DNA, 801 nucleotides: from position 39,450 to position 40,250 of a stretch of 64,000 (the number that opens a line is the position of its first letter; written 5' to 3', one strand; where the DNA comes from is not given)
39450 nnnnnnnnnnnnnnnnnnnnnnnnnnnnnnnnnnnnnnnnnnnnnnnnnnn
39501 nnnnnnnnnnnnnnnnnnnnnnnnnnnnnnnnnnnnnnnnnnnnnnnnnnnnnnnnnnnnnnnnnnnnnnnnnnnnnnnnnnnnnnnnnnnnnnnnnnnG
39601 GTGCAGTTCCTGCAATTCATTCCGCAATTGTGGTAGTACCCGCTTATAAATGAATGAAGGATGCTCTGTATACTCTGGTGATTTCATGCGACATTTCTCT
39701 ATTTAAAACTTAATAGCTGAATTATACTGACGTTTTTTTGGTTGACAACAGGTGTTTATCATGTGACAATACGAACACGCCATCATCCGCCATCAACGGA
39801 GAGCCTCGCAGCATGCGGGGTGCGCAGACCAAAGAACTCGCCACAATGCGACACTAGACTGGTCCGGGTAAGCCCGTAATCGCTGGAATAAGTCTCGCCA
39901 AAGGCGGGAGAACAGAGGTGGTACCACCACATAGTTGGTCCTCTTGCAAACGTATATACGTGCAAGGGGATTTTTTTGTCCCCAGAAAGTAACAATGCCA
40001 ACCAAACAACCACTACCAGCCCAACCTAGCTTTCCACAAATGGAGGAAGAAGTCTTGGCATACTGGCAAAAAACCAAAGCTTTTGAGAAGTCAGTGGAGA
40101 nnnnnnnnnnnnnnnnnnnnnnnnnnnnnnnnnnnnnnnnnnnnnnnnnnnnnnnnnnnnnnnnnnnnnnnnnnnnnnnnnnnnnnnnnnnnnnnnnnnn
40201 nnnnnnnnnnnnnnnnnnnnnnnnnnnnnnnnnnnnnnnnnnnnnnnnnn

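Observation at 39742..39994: ileS preceded by a strong promoter and a GC-rich 218-nt leader with a T-box-like core (UGGU, matching discriminator A of tRNA-Ile)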

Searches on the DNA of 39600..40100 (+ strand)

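Call 4: search_rna_families(source=window, start=39600, end=40100, threshold=evalue, max_evalue=10, show_alignments=4)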
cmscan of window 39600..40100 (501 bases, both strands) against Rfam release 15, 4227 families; matches with E-value up to 10: 2.
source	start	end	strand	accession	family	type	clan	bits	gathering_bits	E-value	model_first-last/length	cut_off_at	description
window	39773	39946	+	RF00230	T-box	Cis-reg; leader;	-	29.6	93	8e-05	1-219/219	no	T-box leader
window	39919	39977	+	RF02399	NsiR1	Gene; sRNA;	-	18.1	39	0.46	1-60/60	no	Nitrogen stress-induced RNA 1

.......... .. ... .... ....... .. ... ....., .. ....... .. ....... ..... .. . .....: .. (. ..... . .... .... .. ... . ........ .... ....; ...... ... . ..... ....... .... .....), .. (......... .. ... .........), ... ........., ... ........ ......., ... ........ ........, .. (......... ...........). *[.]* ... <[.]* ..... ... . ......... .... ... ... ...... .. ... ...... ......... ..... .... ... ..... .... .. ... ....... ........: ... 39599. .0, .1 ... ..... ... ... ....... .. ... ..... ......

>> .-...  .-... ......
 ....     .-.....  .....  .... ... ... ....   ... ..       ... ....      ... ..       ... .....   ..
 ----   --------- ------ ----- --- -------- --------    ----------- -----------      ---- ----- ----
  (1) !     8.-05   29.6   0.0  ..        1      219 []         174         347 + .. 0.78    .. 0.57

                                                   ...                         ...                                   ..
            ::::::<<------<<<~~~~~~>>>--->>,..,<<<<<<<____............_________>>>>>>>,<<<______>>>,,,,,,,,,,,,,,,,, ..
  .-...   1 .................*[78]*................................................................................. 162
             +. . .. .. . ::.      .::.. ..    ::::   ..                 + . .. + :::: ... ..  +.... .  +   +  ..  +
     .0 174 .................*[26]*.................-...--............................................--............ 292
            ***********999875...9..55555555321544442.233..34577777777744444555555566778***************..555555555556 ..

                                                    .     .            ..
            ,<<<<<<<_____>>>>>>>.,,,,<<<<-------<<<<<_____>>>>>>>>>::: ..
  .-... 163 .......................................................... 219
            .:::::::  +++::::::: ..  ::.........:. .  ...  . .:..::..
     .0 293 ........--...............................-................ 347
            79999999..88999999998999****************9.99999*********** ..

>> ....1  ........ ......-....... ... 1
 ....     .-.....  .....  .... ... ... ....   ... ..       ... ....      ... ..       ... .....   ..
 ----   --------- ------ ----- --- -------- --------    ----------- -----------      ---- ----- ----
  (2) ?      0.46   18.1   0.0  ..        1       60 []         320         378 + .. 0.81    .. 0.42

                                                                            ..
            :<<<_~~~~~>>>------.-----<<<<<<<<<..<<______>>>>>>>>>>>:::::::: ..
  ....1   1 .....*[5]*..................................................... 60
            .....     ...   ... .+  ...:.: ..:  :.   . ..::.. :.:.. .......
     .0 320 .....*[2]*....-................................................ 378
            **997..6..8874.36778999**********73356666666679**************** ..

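Call 39: build_rna_model(alignment_id=A4, structure=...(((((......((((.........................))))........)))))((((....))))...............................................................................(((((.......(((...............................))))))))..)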
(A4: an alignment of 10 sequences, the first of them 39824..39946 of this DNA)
Model R1 built from alignment A4 (10 sequences, 207 columns); structure: as given.
model positions 126; base pairs 21; branch points 2; effective number of sequences 1.84; information 0.589 bits per position. Calibrated on 0.2 Mb of random sequence (short: E-values are rough).
structure used (alignment columns):
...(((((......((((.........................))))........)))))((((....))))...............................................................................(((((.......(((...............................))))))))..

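Call 40: search_with_rna_model(model_id=R1, sources=[window, L001, L002, L003, L004, L005, L006, L007, L008, L009, L010, L011, L012, L013, L014, L015, L016, L017, L018, L019, L020, L021, L022, L023, L024, L025, L026, L027, L028, L029, L030, L031, L032, L033, L034, L035, L036, L037, L038, L039, L040, L041, L042, L043, L044, L045, L046, L047, L048, L049, L050, L051, L052, L053, L054, L055, L056, L057, L058, L059, L060, L061, L062, L063, L064, L065, L066, L067, L068, L069, L070, L071, L072, L073, L074, L075, L076, L077, L078, L079, L080], max_evalue=1, make_alignment=true)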
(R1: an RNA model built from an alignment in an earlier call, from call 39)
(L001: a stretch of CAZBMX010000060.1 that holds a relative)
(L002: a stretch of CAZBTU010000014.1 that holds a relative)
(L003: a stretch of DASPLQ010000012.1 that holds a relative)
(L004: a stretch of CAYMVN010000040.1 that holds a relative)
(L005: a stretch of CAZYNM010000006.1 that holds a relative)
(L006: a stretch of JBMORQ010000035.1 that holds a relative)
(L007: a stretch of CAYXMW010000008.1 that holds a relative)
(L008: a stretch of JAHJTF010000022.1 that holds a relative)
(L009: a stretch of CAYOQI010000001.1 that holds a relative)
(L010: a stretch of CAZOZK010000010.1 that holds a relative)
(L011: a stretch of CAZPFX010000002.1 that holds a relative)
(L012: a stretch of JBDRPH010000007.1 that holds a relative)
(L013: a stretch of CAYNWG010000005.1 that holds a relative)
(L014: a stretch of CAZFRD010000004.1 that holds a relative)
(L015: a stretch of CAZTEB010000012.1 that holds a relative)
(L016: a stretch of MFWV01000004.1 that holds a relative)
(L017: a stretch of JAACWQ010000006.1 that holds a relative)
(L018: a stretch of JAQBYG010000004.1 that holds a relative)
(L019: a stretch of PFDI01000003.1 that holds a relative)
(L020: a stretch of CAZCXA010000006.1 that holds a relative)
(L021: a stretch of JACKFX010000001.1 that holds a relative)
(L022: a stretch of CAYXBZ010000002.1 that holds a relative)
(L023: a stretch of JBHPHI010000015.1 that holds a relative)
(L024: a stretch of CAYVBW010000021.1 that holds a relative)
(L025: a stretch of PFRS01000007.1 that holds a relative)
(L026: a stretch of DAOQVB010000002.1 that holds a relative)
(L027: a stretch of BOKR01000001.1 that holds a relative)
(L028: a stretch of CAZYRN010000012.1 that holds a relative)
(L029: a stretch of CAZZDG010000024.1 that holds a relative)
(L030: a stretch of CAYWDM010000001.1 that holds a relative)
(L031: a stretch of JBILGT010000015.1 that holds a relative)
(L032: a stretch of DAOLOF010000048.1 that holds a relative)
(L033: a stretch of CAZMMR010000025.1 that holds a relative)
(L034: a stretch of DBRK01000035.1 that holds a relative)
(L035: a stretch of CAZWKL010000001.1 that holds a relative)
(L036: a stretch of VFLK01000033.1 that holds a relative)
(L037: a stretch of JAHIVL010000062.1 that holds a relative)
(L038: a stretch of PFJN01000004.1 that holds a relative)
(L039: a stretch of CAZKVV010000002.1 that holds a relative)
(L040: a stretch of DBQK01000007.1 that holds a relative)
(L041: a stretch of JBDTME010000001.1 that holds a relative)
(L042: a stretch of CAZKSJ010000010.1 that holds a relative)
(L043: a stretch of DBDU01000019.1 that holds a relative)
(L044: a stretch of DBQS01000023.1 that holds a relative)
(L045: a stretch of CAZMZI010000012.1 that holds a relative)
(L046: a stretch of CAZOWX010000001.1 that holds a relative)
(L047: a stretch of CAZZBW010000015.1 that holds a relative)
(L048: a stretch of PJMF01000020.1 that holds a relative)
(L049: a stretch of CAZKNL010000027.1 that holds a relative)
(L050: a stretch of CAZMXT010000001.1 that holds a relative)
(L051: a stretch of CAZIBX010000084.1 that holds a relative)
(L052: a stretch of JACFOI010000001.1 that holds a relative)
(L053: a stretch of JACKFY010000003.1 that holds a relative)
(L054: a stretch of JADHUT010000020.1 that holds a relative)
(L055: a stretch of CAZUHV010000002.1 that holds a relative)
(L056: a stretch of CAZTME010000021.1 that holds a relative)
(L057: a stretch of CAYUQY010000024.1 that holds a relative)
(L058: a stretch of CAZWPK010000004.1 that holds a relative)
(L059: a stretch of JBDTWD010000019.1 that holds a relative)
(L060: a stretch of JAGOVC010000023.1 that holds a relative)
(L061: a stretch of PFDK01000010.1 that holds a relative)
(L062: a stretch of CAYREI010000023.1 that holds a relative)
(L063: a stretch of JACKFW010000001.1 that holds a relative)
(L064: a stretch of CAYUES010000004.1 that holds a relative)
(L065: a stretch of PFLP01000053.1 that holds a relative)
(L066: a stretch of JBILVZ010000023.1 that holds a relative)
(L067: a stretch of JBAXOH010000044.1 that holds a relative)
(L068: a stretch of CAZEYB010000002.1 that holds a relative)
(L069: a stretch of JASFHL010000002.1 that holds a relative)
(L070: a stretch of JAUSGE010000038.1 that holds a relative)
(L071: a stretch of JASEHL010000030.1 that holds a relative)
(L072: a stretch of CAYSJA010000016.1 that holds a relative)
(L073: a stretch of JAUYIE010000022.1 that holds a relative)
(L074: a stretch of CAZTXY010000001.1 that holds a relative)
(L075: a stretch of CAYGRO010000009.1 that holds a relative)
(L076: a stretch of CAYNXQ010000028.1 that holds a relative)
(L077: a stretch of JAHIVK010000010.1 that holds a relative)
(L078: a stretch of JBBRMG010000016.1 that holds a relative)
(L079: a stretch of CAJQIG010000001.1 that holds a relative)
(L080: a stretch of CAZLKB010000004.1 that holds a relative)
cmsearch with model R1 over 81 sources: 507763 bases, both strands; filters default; matches with E-value up to 1: 52.
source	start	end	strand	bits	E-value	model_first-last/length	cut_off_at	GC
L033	1302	1433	+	120.2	9.6e-28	1-126/126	no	0.43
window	39824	39946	+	111.5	1.5e-25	1-126/126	no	0.54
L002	1313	1443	+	110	3.4e-25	1-126/126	no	0.54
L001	1318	1442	+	106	3.4e-24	1-126/126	no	0.57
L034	1234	1369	+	101.8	4e-23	1-126/126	no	0.58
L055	1221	1399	+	101.5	4.7e-23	1-126/126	no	0.39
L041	1319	1432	+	99.1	1.9e-22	1-126/126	no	0.5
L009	1191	1299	+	99.1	1.9e-22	1-126/126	no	0.45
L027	805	989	+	98.4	2.8e-22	1-126/126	no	0.44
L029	833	984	+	95.9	1.1e-21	1-126/126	no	0.35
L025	1289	1419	+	92.2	9.7e-21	1-126/126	no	0.5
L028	1275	1408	+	87.2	1.8e-19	1-126/126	no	0.48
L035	1341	1443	+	86.5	2.7e-19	1-126/126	no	0.5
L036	1189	1417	+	85.5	4.7e-19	1-126/126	no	0.35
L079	1324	1446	+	83.2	1.8e-18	1-126/126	no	0.42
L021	1301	1427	+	83.1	1.9e-18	1-126/126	no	0.5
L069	1273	1433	+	82.7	2.3e-18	1-126/126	no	0.35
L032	458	592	+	81.5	4.8e-18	1-126/126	no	0.42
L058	1304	1428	+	80.6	8.1e-18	1-126/126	no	0.46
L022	1305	1443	+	80.3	9.5e-18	1-126/126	no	0.46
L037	1153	1378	+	80.1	1.1e-17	1-126/126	no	0.36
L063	1204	1404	+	79.8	1.3e-17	1-126/126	no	0.36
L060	1304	1428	+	78.1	3.5e-17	1-126/126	no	0.48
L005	1342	1438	+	77.8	4e-17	1-126/126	no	0.45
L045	1304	1447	+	77.6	4.5e-17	1-126/126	no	0.45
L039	1304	1448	+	77.6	4.5e-17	1-126/126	no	0.48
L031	1056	1168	+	75.3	1.8e-16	1-126/126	no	0.52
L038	1155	1384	+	75.3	1.8e-16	1-126/126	no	0.41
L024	1252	1402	+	71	2.1e-15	1-126/126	no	0.34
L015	1153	1261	+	70.8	2.3e-15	1-126/126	no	0.49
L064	1160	1283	+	70.1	3.4e-15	1-126/126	no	0.49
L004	1300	1414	+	69.2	5.8e-15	1-126/126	no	0.5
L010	1265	1430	+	68.7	7.7e-15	1-126/126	no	0.44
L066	960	1084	+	67.4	1.6e-14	1-126/126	no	0.46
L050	1303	1462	+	67.2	1.9e-14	1-126/126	no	0.41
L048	1231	1339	+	67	2.1e-14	1-126/126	no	0.46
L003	1278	1422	+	65.2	5.9e-14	1-126/126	no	0.48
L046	1198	1383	+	64.4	9.1e-14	1-126/126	no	0.48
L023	617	717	+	63.5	1.6e-13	1-126/126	no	0.49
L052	984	1135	+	62.9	2.2e-13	1-126/126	no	0.56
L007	1376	1478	+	62.7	2.5e-13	1-126/126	no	0.5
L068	1272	1433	+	59.5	1.6e-12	1-126/126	no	0.44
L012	601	718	+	59.4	1.7e-12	1-126/126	no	0.47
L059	1342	1437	+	58.7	2.6e-12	1-126/126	no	0.46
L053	1303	1413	+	56.9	7e-12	1-126/126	no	0.53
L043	1280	1388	+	55.3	1.8e-11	1-126/126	no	0.46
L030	1271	1398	+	55.2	1.9e-11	1-126/126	no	0.44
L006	1210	1302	+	52.6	8.3e-11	1-126/126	no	0.45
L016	1321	1436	+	45.4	5.4e-09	1-126/126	no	0.45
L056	1132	1290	+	25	0.00072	1-126/126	no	0.5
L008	1366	1478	+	24.7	0.00084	1-126/126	no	0.39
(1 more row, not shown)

Alignment A5: 52 matches aligned to the model, 347 columns, each read 5' to 3' on its own strand. Consensus structure (alignment columns), stored with it:
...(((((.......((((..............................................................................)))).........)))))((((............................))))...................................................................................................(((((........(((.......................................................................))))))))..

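Call 57: search_with_rna_model(model_id=R1, sources=[L011, L013, L014, L017, L018, L019, L020, L026, L040, L042, L044, L047, L049, L051, L054, L057, L061], max_evalue=10, filters=off)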
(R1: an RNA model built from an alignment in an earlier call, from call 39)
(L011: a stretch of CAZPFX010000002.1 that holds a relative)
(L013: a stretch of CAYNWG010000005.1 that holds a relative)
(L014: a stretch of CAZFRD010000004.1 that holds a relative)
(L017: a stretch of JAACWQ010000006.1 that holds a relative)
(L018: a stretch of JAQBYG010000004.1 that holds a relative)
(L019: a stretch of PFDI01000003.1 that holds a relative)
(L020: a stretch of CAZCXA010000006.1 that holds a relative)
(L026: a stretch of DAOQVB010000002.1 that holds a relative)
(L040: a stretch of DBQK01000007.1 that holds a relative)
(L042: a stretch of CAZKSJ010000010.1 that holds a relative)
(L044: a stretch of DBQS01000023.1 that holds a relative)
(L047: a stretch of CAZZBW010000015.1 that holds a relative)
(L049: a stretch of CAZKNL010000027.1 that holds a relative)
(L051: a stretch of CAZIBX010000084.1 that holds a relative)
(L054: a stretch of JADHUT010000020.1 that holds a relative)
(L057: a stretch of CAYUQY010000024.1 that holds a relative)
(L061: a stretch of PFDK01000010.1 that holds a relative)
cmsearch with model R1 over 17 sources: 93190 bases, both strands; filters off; matches with E-value up to 10: 10.
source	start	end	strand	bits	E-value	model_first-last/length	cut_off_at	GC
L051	1372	1476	-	7.9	2.6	1-126/126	no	0.5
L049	1222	1260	-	7.9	2.6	5-43/126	no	0.38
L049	4004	4032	+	7.8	2.8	11-39/126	no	0.38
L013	4735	4847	-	6.4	6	1-126/126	no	0.39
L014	5317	5341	-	6.3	6.3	96-119/126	no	0.48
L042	2901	3034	-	6.3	6.5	1-126/126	no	0.44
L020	654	765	+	6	7.7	1-126/126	no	0.4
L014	207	336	-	5.8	8.4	1-126/126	no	0.39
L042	1334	1458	-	5.7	9.1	1-126/126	no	0.39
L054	3756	3841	+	5.6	9.6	1-126/126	no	0.38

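Call 58: search_with_rna_model(model_id=R1, sources=[L062, L065, L067, L070, L071, L072, L073, L074, L075, L076, L077, L078, L080], max_evalue=10, filters=off)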
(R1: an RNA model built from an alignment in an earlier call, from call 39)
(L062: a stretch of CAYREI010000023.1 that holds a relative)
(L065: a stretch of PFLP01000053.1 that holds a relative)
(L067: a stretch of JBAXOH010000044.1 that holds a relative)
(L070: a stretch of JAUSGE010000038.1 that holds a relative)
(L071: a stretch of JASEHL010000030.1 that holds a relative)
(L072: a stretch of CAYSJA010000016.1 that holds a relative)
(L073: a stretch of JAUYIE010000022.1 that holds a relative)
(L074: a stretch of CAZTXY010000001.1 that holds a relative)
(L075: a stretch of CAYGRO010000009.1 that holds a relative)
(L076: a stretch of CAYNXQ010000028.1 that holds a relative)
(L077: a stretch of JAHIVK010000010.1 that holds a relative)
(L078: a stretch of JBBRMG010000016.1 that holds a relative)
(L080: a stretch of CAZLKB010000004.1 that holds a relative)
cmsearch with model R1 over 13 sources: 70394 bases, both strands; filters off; matches with E-value up to 10: 7.
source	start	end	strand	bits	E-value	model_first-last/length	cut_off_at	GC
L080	2370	2504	+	12.3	0.15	1-126/126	no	0.48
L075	4527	4672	+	6.9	3.5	1-126/126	no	0.35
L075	1229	1392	+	6.5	4.3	1-126/126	no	0.41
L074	3337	3437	+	6.5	4.4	1-126/126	no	0.34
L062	40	149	+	6.3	4.8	1-126/126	no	0.3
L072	1640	1716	+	6.2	5.2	1-126/126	no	0.36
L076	2096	2153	+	6.1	5.4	1-126/126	no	0.38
